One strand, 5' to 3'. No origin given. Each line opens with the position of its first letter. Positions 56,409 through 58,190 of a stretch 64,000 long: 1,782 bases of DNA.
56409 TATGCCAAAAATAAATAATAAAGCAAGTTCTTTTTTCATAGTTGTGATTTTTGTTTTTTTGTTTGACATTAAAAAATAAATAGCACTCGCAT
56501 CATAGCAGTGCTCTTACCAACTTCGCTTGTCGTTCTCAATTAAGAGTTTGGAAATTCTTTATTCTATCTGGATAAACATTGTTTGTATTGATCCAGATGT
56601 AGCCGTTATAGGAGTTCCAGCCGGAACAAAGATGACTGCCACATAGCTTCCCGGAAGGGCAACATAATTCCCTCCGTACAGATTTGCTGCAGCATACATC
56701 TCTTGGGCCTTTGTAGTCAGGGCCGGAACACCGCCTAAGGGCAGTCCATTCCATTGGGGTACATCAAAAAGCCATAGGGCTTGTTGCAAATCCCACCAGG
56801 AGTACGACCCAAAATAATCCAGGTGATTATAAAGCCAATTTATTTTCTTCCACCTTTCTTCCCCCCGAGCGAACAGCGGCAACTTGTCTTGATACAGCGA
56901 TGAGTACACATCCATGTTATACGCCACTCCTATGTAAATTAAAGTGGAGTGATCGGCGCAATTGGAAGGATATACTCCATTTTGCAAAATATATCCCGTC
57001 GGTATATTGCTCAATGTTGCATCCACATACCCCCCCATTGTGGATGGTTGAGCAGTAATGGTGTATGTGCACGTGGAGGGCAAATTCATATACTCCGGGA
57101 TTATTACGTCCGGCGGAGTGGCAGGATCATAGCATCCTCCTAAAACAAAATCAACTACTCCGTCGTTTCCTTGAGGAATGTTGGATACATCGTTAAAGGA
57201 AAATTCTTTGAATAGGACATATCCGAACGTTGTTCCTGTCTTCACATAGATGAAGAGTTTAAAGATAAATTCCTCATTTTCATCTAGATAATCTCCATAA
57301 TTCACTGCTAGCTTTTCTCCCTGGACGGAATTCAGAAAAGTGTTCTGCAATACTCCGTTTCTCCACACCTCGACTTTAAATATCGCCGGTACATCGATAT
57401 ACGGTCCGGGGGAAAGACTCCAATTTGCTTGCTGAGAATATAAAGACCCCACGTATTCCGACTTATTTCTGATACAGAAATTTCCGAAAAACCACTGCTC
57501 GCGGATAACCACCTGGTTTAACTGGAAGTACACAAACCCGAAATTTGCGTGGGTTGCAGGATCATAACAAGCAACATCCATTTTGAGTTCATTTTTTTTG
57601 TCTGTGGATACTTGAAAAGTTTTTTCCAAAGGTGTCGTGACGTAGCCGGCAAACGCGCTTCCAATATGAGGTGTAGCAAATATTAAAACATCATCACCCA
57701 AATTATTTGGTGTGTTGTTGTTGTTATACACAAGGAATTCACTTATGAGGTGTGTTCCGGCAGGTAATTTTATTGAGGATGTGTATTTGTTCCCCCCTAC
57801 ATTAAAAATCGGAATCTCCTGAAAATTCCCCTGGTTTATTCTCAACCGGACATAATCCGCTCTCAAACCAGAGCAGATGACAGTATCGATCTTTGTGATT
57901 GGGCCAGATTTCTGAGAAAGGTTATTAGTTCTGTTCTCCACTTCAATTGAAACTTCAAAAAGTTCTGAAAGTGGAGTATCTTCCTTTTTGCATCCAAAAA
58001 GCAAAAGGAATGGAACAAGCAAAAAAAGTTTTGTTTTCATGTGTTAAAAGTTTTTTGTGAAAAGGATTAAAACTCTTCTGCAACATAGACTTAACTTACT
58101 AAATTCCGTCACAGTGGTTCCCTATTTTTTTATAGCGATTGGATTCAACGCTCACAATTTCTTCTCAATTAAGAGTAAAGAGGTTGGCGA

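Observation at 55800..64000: Compositionally distinct island with bacterial-type lipoproteins truncates the archaeal rpoD-L18e-L13-S9-rpoN cluster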

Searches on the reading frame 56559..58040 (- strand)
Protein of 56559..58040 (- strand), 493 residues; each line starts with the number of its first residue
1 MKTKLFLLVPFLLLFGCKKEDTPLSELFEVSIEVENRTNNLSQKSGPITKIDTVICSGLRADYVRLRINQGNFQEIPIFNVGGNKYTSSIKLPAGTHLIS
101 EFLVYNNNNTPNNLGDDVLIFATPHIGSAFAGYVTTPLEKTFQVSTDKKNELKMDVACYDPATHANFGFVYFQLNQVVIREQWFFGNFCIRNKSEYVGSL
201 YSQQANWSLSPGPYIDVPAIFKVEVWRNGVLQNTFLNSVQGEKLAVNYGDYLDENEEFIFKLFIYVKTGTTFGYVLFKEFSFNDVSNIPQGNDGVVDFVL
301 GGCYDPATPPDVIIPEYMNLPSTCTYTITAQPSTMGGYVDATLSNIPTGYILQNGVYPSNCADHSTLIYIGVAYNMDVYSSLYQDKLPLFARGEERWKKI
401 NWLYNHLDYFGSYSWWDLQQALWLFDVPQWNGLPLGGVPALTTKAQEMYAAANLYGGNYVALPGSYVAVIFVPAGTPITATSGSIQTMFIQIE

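Call 7: search_protein_families(library=pfam, max_evalue=0.01, proteins=[window:56559-58040:-])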
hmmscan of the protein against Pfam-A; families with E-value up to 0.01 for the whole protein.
window:56559-58040:- (493 aa): 0 families

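Call 10: find_encoding_contigs(protein=window:56559-58040:-, flank=10000, max_places=10)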
Protein window:56559-58040:- (493 aa): 4 contigs read that carry it; 2 places shown.
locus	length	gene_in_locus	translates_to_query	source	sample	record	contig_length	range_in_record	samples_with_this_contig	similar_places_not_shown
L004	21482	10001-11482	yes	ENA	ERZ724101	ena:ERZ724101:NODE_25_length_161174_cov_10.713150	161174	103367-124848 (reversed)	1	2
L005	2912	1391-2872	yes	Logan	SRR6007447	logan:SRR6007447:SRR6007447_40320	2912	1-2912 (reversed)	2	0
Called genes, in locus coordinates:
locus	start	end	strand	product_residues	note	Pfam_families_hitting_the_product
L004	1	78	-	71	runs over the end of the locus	PF04024:PspC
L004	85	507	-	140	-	PF00380:Ribosomal_S9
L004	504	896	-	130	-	PF00572:Ribosomal_L13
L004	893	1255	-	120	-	PF00828:Ribosomal_L27A (weak)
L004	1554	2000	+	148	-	-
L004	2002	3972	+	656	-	PF04851:ResIII (faint), PF01935:DUF87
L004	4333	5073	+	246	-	PF01476:LysM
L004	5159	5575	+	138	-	-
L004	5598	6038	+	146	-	-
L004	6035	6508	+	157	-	-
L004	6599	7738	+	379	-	-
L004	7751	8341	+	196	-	-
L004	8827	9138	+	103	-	-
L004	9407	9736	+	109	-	-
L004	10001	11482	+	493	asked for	-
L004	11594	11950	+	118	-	-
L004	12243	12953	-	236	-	PF01193:RNA_pol_L, PF01000:RNA_pol_A_bac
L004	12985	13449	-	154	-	PF00411:Ribosomal_S11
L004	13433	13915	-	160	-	PF01479:S4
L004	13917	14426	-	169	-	PF00416:Ribosomal_S13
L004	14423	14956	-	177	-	PF04919:DUF655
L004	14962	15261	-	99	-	PF03874:RNA_pol_Rpb4 (weak)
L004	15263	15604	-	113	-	PF01157:Ribosomal_L21e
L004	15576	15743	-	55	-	-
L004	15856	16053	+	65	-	PF01194:RNA_pol_N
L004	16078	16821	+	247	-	-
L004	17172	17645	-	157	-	-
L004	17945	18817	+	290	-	PF02355:SecD_SecF_C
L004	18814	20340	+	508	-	PF00595:PDZ (weak), PF13180:PDZ_2 (weak), PF17820:PDZ_6 (weak), PF02355:SecD_SecF_C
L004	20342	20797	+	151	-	-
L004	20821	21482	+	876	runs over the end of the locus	PF02516:STT3, PF21436:STT3-PglB_core (weak)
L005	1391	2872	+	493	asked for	-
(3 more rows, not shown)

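Call 14: find_homologous_proteins(query=window:56559-58040:-, max_evalue=0.001)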
Query window:56559-58040:- (493 aa): 149 proteins with E <= 0.001 among 6348 candidates; the best 120 are listed.
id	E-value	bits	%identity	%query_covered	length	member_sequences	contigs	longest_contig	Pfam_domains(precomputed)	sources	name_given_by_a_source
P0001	0.0e+0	1142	100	100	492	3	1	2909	-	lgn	-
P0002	6.7e-282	953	83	100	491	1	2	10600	-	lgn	-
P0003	1.8e-237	807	69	100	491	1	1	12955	-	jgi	jgi:hypothetical protein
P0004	6.4e-228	775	69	98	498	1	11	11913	-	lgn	-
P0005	2.2e-177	609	53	99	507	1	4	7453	-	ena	-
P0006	2.8e-177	608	54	97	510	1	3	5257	-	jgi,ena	-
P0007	6.9e-176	604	55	99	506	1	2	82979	-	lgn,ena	-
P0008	8.8e-173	594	53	97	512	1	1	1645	-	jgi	jgi:hypothetical protein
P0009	8.1e-172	590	55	99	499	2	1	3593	-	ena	-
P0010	1.3e-171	590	56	90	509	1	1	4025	-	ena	-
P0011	1.8e-171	589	54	99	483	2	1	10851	-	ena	-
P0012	4.5e-170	585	54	100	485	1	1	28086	-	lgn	-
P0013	1.0e-169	583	54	98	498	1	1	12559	-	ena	-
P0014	2.1e-169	582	58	89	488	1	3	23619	-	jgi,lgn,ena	-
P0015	7.0e-169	581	52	100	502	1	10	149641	-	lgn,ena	-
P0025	4.4e-162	558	52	98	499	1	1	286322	-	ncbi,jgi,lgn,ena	jgi:hypothetical protein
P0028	2.2e-161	556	52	100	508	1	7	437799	-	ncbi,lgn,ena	-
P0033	1.1e-158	547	52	99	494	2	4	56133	-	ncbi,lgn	-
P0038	4.3e-154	532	49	99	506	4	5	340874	-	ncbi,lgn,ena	-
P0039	3.1e-153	529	50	99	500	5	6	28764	-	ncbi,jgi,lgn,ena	-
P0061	2.2e-135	470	47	100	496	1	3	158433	-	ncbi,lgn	-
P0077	3.4e-126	440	46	97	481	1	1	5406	-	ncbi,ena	-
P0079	5.3e-124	433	45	99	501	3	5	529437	-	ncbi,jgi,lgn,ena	-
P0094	2.0e-118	414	45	100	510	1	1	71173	-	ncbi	-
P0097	5.9e-117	409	42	100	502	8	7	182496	-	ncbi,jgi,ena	-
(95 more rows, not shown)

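Call 15: search_protein_families(library=phrogs, max_evalue=0.01, proteins=[window:56559-58040:-, L004:2002-3972:+, L004:1554-2000:+])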
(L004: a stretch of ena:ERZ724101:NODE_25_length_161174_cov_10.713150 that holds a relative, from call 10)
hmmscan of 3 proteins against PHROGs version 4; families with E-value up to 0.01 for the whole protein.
window:56559-58040:- (493 aa): 0 families

L004:2002-3972:+ (656 aa): 2 families
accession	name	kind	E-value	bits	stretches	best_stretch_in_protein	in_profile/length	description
phrog_2666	-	head and packaging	1.6e-13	51.2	2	99-181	322-402/555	terminase large subunit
phrog_5484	-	DNA, RNA and nucleotide metabolism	0.0051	17.4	0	100-127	30-57/239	DnaA-like replication initiation protein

L004:1554-2000:+ (148 aa): 0 families

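Call 16: search_protein_families(library=ncbifam, max_evalue=0.01, proteins=[window:56559-58040:-, L004:2002-3972:+, L004:1554-2000:+])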
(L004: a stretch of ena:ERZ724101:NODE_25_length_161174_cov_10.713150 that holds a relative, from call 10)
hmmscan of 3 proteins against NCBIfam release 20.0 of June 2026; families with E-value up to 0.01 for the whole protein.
window:56559-58040:- (493 aa): 0 families

L004:2002-3972:+ (656 aa): 4 families
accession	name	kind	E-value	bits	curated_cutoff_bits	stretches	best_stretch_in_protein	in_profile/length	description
NF033849.1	ser_rich_anae_1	subfamily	2.2e-20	71.7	650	1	99-394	760-1098/1163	serine-rich protein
NF053655.1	CedD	equivalog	9.1e-18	64.2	600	2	269-419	368-513/527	DNA-translocating ATPase CedD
NF040937.1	HerA_Thermprot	equivalog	0.00017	20.2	800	1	298-418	327-448/487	DNA double-strand break repair helicase HerA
NF042943.1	HerA_antiphage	equivalog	0.0053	15.4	800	0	99-146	157-205/566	anti-phage-associated helicase HerA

L004:1554-2000:+ (148 aa): 2 families
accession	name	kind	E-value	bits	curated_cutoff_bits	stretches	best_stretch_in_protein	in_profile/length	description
NF051445.1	HblB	equivalog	0.00051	19.1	750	1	34-75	144-185/466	hemolysin BL regulatory component HblB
NF051444.1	HblA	equivalog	0.004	16.5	690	1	31-77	141-187/375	hemolysin BL binding component B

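Call 17: find_encoding_contigs(protein=P0002, flank=10000, max_places=4)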
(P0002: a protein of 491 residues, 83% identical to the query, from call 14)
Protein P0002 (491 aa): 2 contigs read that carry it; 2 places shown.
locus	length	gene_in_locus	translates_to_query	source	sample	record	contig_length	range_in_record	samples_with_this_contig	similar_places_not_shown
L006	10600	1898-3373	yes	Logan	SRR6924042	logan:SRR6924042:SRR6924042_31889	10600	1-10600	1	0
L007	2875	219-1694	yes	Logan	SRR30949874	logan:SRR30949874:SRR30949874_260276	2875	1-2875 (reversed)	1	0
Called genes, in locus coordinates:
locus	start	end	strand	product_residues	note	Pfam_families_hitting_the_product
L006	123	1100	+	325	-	-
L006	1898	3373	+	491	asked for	-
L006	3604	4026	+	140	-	-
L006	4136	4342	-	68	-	PF04070:DUF378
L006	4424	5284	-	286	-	-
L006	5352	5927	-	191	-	PF03703:bPH_2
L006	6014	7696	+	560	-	PF00343:Phosphorylase (weak), PF08323:Glyco_transf_5 (weak), PF00343:Phosphorylase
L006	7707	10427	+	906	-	PF00690:Cation_ATPase_N, PF00122:E1-E2_ATPase, PF00702:Hydrolase, PF13246:Cation_ATPase, PF08282:Hydrolase_3 (weak), PF00689:Cation_ATPase_C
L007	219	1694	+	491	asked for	-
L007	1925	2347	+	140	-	-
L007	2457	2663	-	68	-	PF04070:DUF378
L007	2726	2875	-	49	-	?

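Call 18: find_encoding_contigs(protein=P0003, flank=10000, max_places=4)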
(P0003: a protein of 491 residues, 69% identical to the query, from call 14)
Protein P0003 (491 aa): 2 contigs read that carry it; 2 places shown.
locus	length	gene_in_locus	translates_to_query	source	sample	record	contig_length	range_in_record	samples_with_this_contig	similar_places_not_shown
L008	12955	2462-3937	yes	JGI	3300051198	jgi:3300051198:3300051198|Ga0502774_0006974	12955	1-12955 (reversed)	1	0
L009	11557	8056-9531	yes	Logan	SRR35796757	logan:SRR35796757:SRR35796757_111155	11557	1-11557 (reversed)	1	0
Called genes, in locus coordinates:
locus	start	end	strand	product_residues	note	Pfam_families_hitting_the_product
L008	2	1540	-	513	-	?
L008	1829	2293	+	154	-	-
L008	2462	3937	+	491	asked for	-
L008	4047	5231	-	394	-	PF01139:RtcB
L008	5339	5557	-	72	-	-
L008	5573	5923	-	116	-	-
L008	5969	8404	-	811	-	PF01364:Peptidase_C25, PF17210:SdrD_B (faint), PF00404:Dockerin_1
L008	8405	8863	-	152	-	-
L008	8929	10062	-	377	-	PF00709:Adenylsucc_synt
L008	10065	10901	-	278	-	-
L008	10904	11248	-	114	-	-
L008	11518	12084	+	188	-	-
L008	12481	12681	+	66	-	-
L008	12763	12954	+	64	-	?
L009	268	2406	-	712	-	PF13692:Glyco_trans_1_4, PF00534:Glycos_transf_1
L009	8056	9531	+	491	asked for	-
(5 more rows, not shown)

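Call 19: find_encoding_contigs(protein=P0007, flank=10000, max_places=3)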
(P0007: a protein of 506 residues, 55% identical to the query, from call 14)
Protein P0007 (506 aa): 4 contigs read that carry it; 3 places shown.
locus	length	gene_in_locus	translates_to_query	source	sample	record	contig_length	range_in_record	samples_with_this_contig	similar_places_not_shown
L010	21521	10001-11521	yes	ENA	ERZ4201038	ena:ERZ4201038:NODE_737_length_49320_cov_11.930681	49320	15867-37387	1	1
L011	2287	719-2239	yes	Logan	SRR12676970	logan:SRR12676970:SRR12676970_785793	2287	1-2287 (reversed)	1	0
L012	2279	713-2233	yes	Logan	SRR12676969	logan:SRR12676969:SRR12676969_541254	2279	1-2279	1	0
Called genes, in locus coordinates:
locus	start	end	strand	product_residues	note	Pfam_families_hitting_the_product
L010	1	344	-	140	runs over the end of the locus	-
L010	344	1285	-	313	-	PF13793:Pribosyltran_N, PF00156:Pribosyltran, PF14572:Pribosyl_synth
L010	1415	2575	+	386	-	-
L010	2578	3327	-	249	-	PF00149:Metallophos (weak)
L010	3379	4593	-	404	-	-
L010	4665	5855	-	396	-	-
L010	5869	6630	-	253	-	PF26809:Phage_T4_gp13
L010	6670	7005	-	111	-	-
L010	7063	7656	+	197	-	-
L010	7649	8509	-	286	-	PF24308:DUF7487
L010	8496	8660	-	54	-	-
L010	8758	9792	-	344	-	PF01145:Band_7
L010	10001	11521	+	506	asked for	-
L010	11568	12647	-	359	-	-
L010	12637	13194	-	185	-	-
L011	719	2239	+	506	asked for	-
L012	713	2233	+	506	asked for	-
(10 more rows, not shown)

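Call 29: list_cluster_members(proteins=[P0025, P0028, P0033, P0038, P0039, P0061, P0077, P0079, P0094, P0097])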
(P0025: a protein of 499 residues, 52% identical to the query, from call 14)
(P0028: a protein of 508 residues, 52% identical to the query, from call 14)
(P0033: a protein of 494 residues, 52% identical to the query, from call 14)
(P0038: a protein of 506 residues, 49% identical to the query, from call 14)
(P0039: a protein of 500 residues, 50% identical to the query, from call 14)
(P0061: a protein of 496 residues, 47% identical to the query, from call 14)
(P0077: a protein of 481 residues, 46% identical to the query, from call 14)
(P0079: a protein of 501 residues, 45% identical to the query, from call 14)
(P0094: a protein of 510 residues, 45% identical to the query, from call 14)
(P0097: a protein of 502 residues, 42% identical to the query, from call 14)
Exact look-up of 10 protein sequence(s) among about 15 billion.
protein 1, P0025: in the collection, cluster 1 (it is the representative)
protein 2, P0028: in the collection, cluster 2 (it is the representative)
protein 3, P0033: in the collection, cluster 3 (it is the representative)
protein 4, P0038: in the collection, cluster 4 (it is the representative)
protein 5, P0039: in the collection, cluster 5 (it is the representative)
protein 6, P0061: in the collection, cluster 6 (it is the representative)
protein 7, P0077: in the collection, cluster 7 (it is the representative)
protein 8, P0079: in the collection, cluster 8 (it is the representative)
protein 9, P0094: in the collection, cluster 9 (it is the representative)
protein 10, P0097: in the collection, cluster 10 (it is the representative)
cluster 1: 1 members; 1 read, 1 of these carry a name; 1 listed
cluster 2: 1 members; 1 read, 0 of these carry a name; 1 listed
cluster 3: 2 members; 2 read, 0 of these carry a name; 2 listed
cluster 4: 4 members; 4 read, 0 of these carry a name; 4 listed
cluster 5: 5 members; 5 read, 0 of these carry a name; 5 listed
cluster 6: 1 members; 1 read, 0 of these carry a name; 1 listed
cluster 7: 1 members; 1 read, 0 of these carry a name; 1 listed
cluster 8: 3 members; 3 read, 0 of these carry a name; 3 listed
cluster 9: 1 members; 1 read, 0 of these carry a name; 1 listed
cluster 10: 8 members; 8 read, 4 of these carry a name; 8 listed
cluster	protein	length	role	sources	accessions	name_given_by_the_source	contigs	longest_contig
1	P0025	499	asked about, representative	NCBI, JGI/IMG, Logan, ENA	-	hypothetical protein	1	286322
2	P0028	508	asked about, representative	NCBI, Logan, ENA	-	-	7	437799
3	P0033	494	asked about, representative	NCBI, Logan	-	-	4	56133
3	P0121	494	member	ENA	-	-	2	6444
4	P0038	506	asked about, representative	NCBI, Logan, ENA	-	-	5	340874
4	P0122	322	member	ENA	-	-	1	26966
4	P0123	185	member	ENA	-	-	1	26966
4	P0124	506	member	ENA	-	-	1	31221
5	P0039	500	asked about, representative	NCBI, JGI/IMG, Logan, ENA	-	-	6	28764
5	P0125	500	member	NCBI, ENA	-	-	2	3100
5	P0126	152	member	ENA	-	-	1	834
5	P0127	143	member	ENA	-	-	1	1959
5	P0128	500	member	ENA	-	-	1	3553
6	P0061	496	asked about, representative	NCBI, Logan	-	-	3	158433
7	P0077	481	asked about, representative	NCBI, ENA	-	-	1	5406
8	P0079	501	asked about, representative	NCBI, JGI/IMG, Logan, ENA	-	-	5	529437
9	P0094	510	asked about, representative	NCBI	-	-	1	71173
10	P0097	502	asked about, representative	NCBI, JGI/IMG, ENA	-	-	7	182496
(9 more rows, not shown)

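Call 31: find_related_loci(query=A1, collection=genome_contigs, flank=6000)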
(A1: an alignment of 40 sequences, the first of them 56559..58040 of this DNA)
Query A1 (493 aa) in genome_contigs; peptide patterns used: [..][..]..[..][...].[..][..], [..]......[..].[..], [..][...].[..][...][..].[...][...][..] (x = any residue, [..] = any of these).
230 stretches matched a pattern; 83 encode a relative of the query (tblastn E <= 1e-3); the best 80 are kept; 75 distinct loci.
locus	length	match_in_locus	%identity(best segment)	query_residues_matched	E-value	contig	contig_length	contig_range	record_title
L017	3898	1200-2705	52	1-493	9e-175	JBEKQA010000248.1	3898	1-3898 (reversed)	MAG: Bacteroidales bacterium isolate SPRUCE 477 SPRUCE_477_248, whole genome shotgun sequence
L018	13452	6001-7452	52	12-493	2e-163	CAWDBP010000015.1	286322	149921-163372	MAG: uncultured Bacteroidales bacterium isolate MFD01689.bin.1.120 genome assembly, contig: contig_40161, whole genome s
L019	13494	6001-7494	49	5-493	3e-157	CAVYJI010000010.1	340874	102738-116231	MAG: uncultured Bacteroidales bacterium isolate MFD01476.bin.1.15 genome assembly, contig: contig_47334, whole genome sh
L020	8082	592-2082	50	4-493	2e-155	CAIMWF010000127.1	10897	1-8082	MAG: uncultured Bacteroidales bacterium isolate AlinenLipids_bin-5057 genome assembly, contig: bin-5057:127/175, whole g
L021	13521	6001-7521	52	1-493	4e-164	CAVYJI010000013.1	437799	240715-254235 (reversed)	MAG: uncultured Bacteroidales bacterium isolate MFD01476.bin.1.15 genome assembly, contig: contig_55068, whole genome sh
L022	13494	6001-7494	48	1-493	2e-154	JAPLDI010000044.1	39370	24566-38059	MAG: Bacteroidetes bacterium isolate LacPavin_0818_WC55_MAG_47_11 LacPavin_0818_WC55_scaffold_102872, whole genome shotg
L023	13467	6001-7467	47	1-493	2e-139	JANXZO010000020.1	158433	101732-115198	MAG: Bacteroidales bacterium isolate GL140_4_metabat_342 GL140_4_k141_1282869, whole genome shotgun sequence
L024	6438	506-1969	47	1-493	7e-130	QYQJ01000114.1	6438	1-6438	MAG: Bacteroidetes bacterium isolate PowLak16_MAG5 c_000000166771, whole genome shotgun sequence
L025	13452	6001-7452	45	8-493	4e-129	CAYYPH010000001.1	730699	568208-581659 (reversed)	MAG TPA_asm: uncultured Prolixibacteraceae bacterium isolate binchicken_co66_18 genome assembly, contig: NODE_3_length_7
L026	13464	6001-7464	44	5-493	2e-128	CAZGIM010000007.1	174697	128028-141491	MAG TPA_asm: uncultured Prolixibacteraceae bacterium isolate SRP263991_co1_301 genome assembly, contig: NODE_30_length_1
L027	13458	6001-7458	44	1-493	9e-128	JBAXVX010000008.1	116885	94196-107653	MAG: Bacteroidota bacterium isolate ELA698 MAG698_8, whole genome shotgun sequence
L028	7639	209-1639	45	1-492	6e-127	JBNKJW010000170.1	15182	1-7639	MAG: Bacteroidales bacterium isolate H2.bin.10.orig k141_721539, whole genome shotgun sequence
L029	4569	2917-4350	44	1-493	3e-128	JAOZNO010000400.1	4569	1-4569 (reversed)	MAG: Bacteroidales bacterium isolate GMC4.concoct.210_sub GMC4_38929_length_4569_cov_7.433983, whole genome shotgun sequ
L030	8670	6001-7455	44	2-493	4e-125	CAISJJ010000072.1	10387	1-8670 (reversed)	MAG: uncultured Bacteroidales bacterium isolate Ja1_bin-1976 genome assembly, contig: bin-1976:072/547, whole genome sho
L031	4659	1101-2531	43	1-492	3e-126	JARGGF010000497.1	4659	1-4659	MAG: Bacteroidales bacterium isolate C14-25 NODE_497_length_4659_cov_3.293976, whole genome shotgun sequence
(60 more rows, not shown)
